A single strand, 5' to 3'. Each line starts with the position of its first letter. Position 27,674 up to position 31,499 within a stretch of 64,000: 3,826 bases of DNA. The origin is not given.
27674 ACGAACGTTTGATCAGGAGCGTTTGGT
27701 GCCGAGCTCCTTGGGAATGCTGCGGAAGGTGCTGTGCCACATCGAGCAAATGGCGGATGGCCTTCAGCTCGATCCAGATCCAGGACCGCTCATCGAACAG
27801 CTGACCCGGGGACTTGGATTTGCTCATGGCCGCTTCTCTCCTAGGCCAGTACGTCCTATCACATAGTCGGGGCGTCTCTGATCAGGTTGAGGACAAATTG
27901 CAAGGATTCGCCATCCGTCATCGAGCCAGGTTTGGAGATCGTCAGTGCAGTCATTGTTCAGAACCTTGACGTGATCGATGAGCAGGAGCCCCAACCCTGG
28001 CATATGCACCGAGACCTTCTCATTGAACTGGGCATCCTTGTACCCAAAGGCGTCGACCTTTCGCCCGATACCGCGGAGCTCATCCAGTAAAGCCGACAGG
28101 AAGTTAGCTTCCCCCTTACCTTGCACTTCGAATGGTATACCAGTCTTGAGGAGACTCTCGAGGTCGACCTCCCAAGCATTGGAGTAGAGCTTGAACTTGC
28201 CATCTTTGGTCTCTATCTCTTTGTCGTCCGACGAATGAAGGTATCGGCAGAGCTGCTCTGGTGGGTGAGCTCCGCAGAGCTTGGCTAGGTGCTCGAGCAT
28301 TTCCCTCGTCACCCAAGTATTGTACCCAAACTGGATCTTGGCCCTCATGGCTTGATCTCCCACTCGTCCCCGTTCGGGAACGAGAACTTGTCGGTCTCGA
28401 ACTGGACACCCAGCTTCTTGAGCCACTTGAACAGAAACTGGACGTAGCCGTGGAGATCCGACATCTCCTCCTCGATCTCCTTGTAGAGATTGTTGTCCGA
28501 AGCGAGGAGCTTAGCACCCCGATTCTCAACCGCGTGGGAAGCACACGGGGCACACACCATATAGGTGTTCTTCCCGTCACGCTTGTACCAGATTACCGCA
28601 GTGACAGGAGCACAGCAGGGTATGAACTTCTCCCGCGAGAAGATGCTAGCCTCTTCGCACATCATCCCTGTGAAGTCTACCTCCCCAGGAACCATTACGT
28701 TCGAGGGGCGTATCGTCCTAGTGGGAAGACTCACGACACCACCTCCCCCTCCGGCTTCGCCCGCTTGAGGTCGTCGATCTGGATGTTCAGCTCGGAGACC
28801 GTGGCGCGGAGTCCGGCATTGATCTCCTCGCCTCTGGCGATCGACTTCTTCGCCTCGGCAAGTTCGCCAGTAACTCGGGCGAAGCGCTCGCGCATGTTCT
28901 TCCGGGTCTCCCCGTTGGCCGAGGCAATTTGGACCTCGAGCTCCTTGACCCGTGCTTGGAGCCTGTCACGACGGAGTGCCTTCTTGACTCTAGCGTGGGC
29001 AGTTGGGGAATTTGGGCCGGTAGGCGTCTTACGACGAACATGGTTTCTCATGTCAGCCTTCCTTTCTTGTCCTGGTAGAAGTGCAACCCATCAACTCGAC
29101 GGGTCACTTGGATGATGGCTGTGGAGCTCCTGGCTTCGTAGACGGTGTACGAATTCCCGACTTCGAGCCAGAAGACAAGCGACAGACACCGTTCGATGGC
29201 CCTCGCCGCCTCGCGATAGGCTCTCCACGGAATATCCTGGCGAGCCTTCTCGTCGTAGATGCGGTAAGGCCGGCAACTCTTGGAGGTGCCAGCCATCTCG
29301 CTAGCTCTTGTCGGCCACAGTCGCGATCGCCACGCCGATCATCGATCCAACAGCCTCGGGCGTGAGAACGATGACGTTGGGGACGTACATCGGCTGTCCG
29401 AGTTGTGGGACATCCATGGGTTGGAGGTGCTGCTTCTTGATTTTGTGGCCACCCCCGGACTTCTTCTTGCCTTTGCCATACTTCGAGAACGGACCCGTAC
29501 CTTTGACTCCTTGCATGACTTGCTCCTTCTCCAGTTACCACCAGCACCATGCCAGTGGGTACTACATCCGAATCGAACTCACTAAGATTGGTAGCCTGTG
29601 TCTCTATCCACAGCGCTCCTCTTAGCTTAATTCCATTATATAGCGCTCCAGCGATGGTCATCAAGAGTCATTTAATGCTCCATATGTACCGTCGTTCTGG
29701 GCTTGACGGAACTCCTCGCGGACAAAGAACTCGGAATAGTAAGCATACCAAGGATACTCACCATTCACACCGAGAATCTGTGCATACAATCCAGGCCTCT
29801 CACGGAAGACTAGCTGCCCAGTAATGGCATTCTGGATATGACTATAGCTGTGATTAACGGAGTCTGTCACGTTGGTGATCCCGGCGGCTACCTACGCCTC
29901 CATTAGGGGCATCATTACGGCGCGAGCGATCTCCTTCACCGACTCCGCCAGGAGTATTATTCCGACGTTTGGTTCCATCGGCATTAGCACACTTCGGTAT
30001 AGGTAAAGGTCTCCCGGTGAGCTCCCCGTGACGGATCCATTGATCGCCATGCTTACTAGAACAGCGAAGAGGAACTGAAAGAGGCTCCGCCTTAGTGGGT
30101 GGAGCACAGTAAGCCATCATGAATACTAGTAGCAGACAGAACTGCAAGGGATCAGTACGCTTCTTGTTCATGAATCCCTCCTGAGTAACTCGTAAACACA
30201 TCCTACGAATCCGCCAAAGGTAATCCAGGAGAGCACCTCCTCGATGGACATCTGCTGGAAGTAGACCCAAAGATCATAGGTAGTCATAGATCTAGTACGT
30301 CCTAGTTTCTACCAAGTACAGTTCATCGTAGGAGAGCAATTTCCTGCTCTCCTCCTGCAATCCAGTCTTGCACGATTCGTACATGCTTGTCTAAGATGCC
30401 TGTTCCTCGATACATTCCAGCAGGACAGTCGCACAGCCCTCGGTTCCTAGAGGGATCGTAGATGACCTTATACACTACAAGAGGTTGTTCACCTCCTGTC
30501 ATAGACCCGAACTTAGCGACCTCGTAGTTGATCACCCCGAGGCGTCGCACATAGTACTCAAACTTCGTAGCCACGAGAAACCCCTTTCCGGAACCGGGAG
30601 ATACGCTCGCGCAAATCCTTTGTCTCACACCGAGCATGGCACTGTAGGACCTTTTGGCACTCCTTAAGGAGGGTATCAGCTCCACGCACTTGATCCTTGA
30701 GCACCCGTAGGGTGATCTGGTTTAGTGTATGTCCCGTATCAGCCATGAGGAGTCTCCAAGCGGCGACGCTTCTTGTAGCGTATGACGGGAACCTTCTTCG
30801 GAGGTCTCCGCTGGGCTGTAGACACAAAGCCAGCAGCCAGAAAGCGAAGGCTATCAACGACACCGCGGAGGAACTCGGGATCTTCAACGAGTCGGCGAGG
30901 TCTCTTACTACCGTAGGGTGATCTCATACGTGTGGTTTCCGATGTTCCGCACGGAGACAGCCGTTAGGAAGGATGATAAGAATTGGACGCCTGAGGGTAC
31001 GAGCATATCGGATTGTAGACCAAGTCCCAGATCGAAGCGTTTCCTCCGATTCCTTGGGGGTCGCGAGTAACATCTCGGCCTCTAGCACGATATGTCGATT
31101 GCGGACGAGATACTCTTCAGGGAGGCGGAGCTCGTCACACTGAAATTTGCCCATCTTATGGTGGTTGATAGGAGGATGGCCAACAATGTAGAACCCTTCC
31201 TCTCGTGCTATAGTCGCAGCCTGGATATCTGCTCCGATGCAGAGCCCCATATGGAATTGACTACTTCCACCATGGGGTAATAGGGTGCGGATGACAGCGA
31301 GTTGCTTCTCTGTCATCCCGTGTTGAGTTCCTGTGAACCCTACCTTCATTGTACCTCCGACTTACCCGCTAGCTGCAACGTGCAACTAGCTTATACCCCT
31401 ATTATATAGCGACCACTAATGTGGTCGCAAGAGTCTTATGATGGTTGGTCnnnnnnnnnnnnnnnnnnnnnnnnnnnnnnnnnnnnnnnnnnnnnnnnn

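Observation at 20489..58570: A roughly 50-bp promoter unit repeated at least 14 times (class I), conserved from about -50 to +10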

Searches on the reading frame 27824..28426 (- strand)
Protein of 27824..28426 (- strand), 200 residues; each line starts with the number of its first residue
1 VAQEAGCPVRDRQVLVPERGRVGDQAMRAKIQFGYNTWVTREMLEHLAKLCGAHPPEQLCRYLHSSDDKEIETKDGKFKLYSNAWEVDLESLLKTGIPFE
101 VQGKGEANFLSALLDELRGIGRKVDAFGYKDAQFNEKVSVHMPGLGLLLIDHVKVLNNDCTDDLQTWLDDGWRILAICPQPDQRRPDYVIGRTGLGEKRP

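Call 31: search_protein_families(library=phrogs, max_evalue=0.001, proteins=[window:27824-28426:-])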
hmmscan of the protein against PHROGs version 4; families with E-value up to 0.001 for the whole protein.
window:27824-28426:- (200 aa): 2 families
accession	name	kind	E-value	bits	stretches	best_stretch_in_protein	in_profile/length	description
phrog_8380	-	unknown function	1.5e-24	88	1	130-193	136-199/212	-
phrog_4796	-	unknown function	1.4e-15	58.7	1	133-193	139-198/214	-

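Call 44: search_protein_families(library=pfam, max_evalue=0.01, proteins=[window:27824-28426:-])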
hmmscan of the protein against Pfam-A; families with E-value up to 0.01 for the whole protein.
window:27824-28426:- (200 aa): 0 families

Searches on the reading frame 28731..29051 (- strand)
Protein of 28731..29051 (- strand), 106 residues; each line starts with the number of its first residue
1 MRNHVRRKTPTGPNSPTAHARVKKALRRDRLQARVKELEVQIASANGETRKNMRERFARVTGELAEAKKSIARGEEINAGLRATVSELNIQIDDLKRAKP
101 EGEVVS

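Call 44: search_protein_families(library=pfam, max_evalue=0.01, proteins=[window:28731-29051:-])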
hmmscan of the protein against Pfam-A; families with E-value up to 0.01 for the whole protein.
window:28731-29051:- (106 aa): 1 family
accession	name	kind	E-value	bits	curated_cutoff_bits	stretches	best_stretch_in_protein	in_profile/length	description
PF04792.17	LcrV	-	0.004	16.9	25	1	21-91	121-187/323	V antigen (LcrV) protein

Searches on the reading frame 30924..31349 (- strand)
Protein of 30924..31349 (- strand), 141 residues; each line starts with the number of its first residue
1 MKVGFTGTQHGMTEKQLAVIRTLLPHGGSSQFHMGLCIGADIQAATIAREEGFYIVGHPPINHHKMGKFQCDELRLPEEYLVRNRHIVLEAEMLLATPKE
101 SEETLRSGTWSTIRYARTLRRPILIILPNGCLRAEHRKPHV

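Call 23: search_protein_families(library=pfam, max_evalue=0.01, proteins=[window:30924-31349:-])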
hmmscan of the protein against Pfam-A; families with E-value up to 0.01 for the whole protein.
window:30924-31349:- (141 aa): 0 families

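Call 31: search_protein_families(library=phrogs, max_evalue=0.001, proteins=[window:30924-31349:-])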
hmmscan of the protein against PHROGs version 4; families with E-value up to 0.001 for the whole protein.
window:30924-31349:- (141 aa): 1 family
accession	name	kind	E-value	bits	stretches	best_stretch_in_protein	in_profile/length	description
phrog_289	-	other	3.1e-05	24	1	1-125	23-137/500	GTP-binding domain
